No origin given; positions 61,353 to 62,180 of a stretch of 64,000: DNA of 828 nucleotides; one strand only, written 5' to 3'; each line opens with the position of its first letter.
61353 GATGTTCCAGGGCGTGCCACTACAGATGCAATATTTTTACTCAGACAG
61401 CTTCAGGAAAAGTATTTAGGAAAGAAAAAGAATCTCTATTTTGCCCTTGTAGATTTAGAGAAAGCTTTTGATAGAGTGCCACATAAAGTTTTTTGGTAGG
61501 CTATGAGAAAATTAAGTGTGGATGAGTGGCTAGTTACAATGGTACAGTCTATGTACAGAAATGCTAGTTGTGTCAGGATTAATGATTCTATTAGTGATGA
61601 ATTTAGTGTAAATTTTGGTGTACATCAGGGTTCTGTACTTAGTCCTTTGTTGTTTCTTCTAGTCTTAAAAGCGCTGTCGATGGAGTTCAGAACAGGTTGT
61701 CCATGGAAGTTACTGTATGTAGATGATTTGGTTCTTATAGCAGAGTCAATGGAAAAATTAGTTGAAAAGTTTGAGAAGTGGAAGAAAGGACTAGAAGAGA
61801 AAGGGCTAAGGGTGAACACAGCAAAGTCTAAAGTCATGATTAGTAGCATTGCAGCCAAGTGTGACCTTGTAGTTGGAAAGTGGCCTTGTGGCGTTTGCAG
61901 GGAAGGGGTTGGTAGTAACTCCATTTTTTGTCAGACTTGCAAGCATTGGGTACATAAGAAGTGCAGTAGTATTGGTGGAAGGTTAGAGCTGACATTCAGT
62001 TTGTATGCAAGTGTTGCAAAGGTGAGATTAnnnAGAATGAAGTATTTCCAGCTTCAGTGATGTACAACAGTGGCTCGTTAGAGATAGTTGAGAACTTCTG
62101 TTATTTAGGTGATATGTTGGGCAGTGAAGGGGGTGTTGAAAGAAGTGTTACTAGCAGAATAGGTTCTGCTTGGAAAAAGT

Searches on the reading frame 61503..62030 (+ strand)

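Call 34: search_protein_families(library=pfam, proteins=[window:61503-62030:+], max_evalue=0.01)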
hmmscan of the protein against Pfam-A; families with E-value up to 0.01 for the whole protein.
window:61503-62030:+ (176 aa): 4 families
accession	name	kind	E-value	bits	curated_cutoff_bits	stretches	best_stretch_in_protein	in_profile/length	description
PF00078.32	RVT_1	-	1.2e-14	55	29.6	1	7-113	97-193/205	Reverse transcriptase (RNA-dependent DNA polymerase)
PF00628.35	PHD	-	3.3e-06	27.4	24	1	129-157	1-30/47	PHD-finger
PF00130.28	C1_1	-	0.0024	18.1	26.5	1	129-156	14-44/53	Phorbol esters/diacylglycerol binding domain (C1 domain)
PF17120.11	zf-RING_16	-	0.0026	17.8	27.4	1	129-155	7-33/57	RING/Ubox like zinc-binding domain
